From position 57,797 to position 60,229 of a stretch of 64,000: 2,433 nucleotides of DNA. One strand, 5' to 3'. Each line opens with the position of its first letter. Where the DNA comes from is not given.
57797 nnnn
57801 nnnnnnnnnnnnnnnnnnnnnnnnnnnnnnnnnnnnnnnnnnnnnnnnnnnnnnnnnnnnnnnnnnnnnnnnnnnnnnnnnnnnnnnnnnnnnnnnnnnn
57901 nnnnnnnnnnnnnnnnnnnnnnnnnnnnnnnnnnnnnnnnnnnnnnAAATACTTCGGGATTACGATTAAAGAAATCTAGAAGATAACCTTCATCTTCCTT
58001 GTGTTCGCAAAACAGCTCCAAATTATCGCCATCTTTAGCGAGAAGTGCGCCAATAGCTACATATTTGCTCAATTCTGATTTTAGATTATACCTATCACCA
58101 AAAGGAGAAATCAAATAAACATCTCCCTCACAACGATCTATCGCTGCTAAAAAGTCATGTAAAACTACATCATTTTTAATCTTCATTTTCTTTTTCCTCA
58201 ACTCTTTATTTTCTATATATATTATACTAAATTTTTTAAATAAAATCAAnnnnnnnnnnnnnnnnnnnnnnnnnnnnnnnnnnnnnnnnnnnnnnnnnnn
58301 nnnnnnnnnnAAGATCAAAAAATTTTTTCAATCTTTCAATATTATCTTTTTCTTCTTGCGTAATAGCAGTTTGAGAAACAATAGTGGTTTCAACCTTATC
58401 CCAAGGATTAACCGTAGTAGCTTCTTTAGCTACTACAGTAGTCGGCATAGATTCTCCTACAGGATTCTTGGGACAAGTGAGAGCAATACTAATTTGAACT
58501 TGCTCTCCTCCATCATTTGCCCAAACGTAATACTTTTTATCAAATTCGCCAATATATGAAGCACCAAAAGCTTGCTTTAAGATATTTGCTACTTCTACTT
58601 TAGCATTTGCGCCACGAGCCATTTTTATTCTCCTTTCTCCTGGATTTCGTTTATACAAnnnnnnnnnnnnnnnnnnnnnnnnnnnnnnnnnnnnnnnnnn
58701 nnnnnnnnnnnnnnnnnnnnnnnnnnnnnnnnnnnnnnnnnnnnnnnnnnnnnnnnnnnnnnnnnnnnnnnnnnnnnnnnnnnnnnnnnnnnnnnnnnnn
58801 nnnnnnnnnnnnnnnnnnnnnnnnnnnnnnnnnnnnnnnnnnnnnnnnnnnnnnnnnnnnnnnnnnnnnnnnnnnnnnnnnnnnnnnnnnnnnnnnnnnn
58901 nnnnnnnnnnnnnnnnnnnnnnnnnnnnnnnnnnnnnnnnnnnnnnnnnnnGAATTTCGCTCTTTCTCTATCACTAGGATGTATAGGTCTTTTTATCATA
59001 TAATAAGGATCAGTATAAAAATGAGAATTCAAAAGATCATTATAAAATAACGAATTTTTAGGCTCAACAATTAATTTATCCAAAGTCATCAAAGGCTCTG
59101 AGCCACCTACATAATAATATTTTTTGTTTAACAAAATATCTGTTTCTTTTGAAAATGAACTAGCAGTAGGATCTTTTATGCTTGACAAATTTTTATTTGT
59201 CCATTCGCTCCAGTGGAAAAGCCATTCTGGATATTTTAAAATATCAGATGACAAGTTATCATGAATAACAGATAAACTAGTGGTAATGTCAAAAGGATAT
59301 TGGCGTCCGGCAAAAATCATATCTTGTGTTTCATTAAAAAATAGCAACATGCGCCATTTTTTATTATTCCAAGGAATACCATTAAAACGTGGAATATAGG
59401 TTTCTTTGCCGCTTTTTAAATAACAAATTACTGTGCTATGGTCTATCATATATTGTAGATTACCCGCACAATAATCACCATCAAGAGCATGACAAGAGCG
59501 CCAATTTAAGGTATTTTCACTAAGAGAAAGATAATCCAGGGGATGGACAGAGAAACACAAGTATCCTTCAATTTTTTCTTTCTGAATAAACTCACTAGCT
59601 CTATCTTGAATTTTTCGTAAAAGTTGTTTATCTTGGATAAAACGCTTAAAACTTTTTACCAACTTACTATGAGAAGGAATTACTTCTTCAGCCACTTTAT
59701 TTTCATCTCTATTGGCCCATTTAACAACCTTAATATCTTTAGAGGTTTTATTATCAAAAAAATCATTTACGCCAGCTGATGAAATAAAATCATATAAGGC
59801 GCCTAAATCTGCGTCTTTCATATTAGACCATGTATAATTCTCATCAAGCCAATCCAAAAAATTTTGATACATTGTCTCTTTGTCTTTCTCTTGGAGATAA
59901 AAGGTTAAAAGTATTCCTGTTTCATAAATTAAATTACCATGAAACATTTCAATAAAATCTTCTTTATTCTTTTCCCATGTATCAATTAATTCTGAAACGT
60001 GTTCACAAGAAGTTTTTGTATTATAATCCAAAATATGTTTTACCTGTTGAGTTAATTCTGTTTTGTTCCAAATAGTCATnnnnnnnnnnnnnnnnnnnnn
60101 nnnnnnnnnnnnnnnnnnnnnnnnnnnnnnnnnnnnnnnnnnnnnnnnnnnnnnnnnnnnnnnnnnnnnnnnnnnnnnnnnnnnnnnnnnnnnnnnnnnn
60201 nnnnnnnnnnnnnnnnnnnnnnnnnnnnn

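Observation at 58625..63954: Novel paralogous pair of about 500-aa proteins (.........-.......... domain plus multi-CxxC C-terminus) flanking an M42-like peptidase with its own Cys cluster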

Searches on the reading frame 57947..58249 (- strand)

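Call 4: search_protein_families(library=pfam, proteins=[window:57947-58249:-], max_evalue=1)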
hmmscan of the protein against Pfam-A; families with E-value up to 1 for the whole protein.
window:57947-58249:- (101 aa): 1 family
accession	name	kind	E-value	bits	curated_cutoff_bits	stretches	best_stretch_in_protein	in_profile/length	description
PF01429.25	MBD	-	0.07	13.2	21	1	41-64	30-53/77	Methyl-CpG binding domain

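Call 5: search_protein_families(library=phrogs, proteins=[window:57947-58249:-], max_evalue=0.1)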
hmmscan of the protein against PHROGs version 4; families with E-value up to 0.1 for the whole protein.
window:57947-58249:- (101 aa): 0 families

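Call 23: search_protein_families(library=ncbifam, proteins=[window:57947-58249:-], max_evalue=1)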
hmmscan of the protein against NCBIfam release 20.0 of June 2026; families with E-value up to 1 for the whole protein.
window:57947-58249:- (101 aa): 0 families

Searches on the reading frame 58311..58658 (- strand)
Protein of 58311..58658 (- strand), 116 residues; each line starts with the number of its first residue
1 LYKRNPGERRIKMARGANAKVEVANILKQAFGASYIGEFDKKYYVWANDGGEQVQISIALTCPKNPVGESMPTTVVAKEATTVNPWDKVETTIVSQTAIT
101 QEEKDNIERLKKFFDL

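Call 4: search_protein_families(library=pfam, proteins=[window:58311-58658:-], max_evalue=1)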
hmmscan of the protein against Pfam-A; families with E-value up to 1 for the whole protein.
window:58311-58658:- (116 aa): 1 family
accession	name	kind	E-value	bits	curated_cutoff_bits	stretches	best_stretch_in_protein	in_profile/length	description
PF00982.27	Glyco_transf_20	-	0.071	12.3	32.5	1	77-114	415-452/473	Glycosyltransferase family 20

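Call 5: search_protein_families(library=phrogs, proteins=[window:58311-58658:-], max_evalue=0.1)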
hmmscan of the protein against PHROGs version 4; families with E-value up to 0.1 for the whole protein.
window:58311-58658:- (116 aa): 0 families

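Call 23: search_protein_families(library=ncbifam, proteins=[window:58311-58658:-], max_evalue=1)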
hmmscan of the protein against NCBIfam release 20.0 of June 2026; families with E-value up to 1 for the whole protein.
window:58311-58658:- (116 aa): 1 family
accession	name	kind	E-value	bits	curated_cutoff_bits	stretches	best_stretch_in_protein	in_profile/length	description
TIGR02945.1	SUF_assoc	equivalog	6e-05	23.4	143.4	1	47-109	33-93/99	SUF system Fe-S cluster assembly protein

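Call 57: search_protein_families(library=padloc, proteins=[window:58311-58622:-], max_evalue=0.1)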
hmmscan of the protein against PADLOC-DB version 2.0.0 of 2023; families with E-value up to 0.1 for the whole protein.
window:58311-58622:- (104 aa): 0 families

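Call 89: search_protein_families(library=pfam, alignment_id=A6, max_evalue=1)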
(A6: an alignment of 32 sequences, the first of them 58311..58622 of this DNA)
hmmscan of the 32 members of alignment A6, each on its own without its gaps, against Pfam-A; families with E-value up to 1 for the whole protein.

A. member 1, window:58311-58622:- (104 aa): 2 families
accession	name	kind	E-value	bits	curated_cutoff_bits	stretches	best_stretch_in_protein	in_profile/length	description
PF00982.27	Glyco_transf_20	-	0.072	12.2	32.5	1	65-102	415-452/473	Glycosyltransferase family 20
PF19208.5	DUF5880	-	0.17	12.5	25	1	39-103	8-67/97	Family of unknown function (DUF5880)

B. families by the number of members that match (of 32 scanned): 23 families
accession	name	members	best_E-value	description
PF06321.17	P_gingi_FimA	2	0.076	Major fimbrial subunit protein (FimA)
PF21267.3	UBAP-1_UBA2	2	0.11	Ubiquitin-associated protein 1, UBA2 domain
PF04272.19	Phospholamban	2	0.2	Phospholamban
PF18321.7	3HCDH_RFF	1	0.013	3-hydroxybutyryl-CoA dehydrogenase reduced Rossmann-fold domain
PF12440.13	MAGE_N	1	0.029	Melanoma associated antigen family N terminal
PF11191.13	DUF2782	1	0.048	Protein of unknown function (DUF2782)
PF12738.14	PTCB-BRCT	1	0.05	twin BRCT domain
PF00982.27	Glyco_transf_20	1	0.072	Glycosyltransferase family 20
PF21965.2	SAMP2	1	0.081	Small archaeal modifier protein 2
PF09288.16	UBA_3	1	0.084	Fungal ubiquitin-associated domain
PF12960.12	DUF3849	1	0.087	Protein of unknown function (DUF3849)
PF03460.22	NIR_SIR_ferr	1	0.1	Nitrite/Sulfite reductase ferredoxin-like half domain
PF20127.4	DUF6517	1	0.11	Family of unknown function (DUF6517)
PF04320.19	YggL_50S_bp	1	0.12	YggL 50S ribosome-binding protein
PF15208.11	Rab15_effector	1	0.12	Rab15 effector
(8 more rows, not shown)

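Call 91: search_solved_structures(query=A6, max_evalue=10)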
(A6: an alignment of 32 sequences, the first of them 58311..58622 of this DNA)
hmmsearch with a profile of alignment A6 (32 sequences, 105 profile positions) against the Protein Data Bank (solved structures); distinct sequences matched with E-value up to 10: 2.
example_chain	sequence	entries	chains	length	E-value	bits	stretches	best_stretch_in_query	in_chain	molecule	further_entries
7qep_N5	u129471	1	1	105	0.68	13.5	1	7-46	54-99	60S RIBOSOMAL PROTEIN L23A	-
6tje_A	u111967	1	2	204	1.4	12.4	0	21-42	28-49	Cake5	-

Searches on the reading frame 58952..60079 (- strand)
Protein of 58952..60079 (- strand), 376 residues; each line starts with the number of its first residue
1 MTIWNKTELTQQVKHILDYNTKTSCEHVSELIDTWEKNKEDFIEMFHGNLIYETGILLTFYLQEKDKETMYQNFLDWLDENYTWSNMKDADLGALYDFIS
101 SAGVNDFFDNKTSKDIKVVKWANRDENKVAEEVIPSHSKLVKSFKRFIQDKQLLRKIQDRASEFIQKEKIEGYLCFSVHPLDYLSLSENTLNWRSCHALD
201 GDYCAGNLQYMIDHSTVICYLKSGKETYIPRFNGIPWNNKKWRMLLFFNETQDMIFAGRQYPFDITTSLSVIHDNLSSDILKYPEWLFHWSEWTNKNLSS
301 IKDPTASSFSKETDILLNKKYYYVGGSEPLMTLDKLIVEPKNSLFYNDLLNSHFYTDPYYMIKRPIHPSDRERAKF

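Call 48: predict_structure(alignment_id=A3)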
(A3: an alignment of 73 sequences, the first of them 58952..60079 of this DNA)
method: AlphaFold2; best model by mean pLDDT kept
length: 376 residues; sequences in the alignment: 73
mean_pLDDT: 91.2   pTM: 0.85
mean pLDDT of the five models: 91.2, 89.8, 89.3, 88.5, 87.7
residues with pLDDT >= 90: 278; 70-90: 79; 50-70: 18; < 50: 1
segments of 3 or more residues with pLDDT < 50: none
pLDDT, mean of each block of 10 residues (from residue 1): 85 95 93 97 94 94 92 96 94 98 98 98 93 98 98 97 92 97 92 74 84 96 91 93 95 93 91 90 75 95 87 90 88 92 85 91 78 72
secondary structure, 60 per line:
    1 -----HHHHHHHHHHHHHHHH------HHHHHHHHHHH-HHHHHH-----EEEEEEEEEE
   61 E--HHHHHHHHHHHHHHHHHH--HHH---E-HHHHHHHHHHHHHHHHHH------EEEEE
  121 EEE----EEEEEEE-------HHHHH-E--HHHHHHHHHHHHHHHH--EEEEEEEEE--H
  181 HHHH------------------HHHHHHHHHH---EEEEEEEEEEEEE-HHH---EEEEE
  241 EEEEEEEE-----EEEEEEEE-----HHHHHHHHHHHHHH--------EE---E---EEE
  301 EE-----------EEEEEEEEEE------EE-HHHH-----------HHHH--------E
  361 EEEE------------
elements in order: H6-21 H28-38 H40-45 E51-61 H64-81 H92-109 E116-123 E128-134 H142-146 H151-166 E169-177 H180-184 H203-212 E216-228 E236-248 E254-261 H267-280 E298-302 E314-323 H333-336 H348-351 E360-364
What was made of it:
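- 58952..60079 (-): Core domain of A (residues 1-376 counted from 60079). Invariant residues: K39, S177, P180, D182 (SVHPLD at 59534-59551), W193 and C196 (NWRSC at 59492-59506), K240 and R243 (NKKWR at 59351-59365), Y261-P262, D348. AF2 pLDDT 91.2, pTM 0.85, call 48.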

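Call 56: search_solved_structures(query=A3, max_evalue=10)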
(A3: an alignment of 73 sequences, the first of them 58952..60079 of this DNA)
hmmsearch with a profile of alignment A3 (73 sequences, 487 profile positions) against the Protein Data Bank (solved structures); distinct sequences matched with E-value up to 10: 89 (the best 60 are shown).
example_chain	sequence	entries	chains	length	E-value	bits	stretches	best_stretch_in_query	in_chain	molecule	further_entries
1b8t_A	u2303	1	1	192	6.2e-08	35.1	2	348-422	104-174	PROTEIN (CRP1)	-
1ibi_A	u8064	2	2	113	6.7e-07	31.7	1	348-422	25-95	CYSTEINE-RICH PROTEIN 2 | CYSTEINE AND GLYCINE-RICH PROTEIN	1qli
1cxx_A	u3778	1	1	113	8.3e-07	31.4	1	348-422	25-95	CYSTEINE AND GLYCINE-RICH PROTEIN CRP2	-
1ctl_A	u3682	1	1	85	1.5e-05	27.3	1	355-422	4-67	AVIAN CYSTEINE RICH PROTEIN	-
2o13_A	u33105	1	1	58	2.4e-05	26.6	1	361-421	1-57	Muscle LIM protein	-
2i13_A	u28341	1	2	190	0.00026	23.2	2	359-408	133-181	Aart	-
1zbd_B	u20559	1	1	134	0.00037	22.7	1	353-421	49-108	RABPHILIN-3A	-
2lvr_A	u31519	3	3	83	0.0021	20.2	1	339-402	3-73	Zinc finger and BTB domain-containing protein 17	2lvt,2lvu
1x61_A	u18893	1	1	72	0.015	17.4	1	357-421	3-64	Thyroid receptor interacting protein 6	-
9fhl_C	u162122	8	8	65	0.017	17.2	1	377-417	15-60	Small zinc finger protein HVO-2753-like zinc-binding pocket domain-containing protein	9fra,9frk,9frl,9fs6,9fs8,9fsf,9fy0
2dar_A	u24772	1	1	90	0.027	16.6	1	375-424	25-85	PDZ and LIM domain protein 5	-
2cur_A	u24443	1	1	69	0.031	16.3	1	357-422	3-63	Skeletal muscle LIM-protein 1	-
1m1p_A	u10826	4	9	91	0.041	16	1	377-431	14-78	Small tetraheme cytochrome c | Periplasmic tetraheme cytochrome c CctA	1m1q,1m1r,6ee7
4jcj_A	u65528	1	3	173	0.044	15.9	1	361-455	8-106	Insulin gene enhancer protein ISL-1,LIM domain-binding protein 1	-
1wyh_A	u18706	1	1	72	0.044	15.8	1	357-424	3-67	Skeletal muscle LIM-protein 2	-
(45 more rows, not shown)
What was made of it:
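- On LIM-like / double zinc ribbon - C-terminal tails: Profile versus PDB LIM proteins, E 6e-8 (call 56).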

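Call 59: find_related_loci(query=A3, collection=genome_contigs, flank=8000)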
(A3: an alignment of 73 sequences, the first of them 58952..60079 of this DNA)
Query A3 (376 aa) in genome_contigs; peptide patterns used: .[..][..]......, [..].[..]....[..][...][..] (x = any residue, [..] = any of these).
98 stretches matched a pattern; 37 encode a relative of the query (tblastn E <= 1e-3); 33 distinct loci.
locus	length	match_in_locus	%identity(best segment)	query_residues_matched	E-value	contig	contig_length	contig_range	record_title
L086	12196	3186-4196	40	3-364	2e-69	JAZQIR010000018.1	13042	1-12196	MAG: Candidatus Nanosyncoccus sp. isolate T1900044622_TS20190088.MAGScoT_cleanbin_000079 SGB_908_k141_419458, whole geno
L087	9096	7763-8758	38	5-361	1e-62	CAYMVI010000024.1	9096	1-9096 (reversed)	MAG TPA_asm: uncultured Eubacteriales bacterium isolate SRP315200_co2_486 genome assembly, contig: NODE_11521_length_909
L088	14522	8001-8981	37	8-360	4e-62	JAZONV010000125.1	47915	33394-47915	MAG: Clostridia bacterium isolate T1900045635_YK20190329.MAGScoT_cleanbin_000026 SGB_8089_k141_2025598, whole genome sho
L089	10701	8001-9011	37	3-365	3e-62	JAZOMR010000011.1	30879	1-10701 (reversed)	MAG: Faecalimonas sp. isolate T1900045646_YK20190340.MAGScoT_cleanbin_000026 SGB_8168_k141_2487971, whole genome shotgun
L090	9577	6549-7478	40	7-350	9e-62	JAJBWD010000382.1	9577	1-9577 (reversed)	MAG: Bacillota bacterium isolate Bin_C1_11 k141_229390, whole genome shotgun sequence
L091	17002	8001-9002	39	9-368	6e-62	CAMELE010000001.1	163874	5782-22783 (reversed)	MAG: uncultured Mollicutes bacterium isolate SRR11489748_bin.2_metaWRAP_v1.3_MAG genome assembly, contig: ERZ11466799.24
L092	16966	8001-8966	36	8-363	3e-61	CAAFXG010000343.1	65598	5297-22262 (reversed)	MAG TPA_asm: Lachnospiraceae bacterium, isolate HGM12091, WGS project CAAFXG010000000 data, contig: SRS475647_33_k119_22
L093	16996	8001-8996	39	8-371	2e-61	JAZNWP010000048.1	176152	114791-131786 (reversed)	MAG: Acutalibacteraceae bacterium isolate T1900044783_TS20190249.MAGScoT_cleanbin_000004 SGB_2585_k141_185177, whole gen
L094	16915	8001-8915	38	27-365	1e-61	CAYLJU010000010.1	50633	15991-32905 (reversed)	MAG TPA_asm: uncultured Muribaculaceae bacterium isolate binchicken_co370_316 genome assembly, contig: NODE_884_length_5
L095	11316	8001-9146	36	1-364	1e-59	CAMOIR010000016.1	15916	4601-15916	MAG: uncultured Candidatus Saccharibacteria bacterium isolate SRR873603_bin.50_metaWRAP_v1.3_MAG genome assembly, contig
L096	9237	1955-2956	35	1-360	3e-57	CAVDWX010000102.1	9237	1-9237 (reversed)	Gemmiger formicilis isolate H07668-L1_cleanbin_000023 genome assembly, contig: Spades_H07668-L1_contig_3761, whole genom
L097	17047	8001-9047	35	8-373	2e-56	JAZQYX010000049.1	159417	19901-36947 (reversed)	MAG: Acutalibacteraceae bacterium isolate T1900045159_TC20190153.MAGScoT_cleanbin_000011 SGB_5014_k141_936050, whole gen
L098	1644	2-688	45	140-365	2e-54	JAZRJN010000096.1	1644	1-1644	MAG: Candidatus Aphodosoma sp. isolate T1900045465_YK20190156.MAGScoT_cleanbin_000051 SGB_7209_k141_576824, whole genome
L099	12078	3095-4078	35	28-371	2e-51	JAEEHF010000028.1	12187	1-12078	MAG: Bacillota bacterium isolate Tb.RUG.116 k141_2550366_flag=0_multi=19.9930_len=12187, whole genome shotgun sequence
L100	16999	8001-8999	35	3-356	7e-46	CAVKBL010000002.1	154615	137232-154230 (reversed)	Lachnospiraceae bacterium isolate H07689-L1_cleanbin_000014 genome assembly, contig: Spades_H07689-L1_contig_15, whole g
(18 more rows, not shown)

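Call 83: search_protein_representatives(alignment_id=A3)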
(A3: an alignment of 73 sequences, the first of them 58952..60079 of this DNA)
Query: 73 sequences, 487 profile positions. Proteins with E-value up to 0.001 (for the whole library): 8578; up to 1e-10: 4477; up to 1e-30: 2735. The best 150 are listed.
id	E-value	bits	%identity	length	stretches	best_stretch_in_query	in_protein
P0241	1.1e-149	515.8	-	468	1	2-462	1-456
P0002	3.2e-143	494.6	-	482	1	1-458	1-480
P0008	2.4e-142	491.7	-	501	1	5-461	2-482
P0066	4.8e-142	490.7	-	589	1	2-465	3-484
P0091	6.6e-142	490.3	-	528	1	5-457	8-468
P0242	1.7e-141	488.9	-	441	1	2-452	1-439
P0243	4.8e-141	487.4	-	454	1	1-458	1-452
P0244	1.3e-139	482.7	-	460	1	1-456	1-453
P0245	6.4e-139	480.4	-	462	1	4-456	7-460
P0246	2.6e-138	478.4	-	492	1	6-464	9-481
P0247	4.5e-138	477.6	-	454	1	1-456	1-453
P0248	8.9e-138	476.6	-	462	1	2-453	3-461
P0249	1.8e-137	475.6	-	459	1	1-455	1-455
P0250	1.8e-137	475.6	-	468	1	1-454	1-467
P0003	5.6e-137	474.0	-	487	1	6-456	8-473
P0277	7.3e-131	453.8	-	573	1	3-467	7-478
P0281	1.5e-130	452.8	-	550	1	4-466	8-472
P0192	2.3e-123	429.1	-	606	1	4-456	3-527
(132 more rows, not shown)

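Call 92: search_protein_families(library=pfam, proteins=[P0277, P0281], max_evalue=0.01)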
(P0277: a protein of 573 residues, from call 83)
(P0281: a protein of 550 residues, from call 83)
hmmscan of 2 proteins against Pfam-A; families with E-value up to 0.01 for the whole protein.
P0277 (573 aa): 0 families

P0281 (550 aa): 0 families
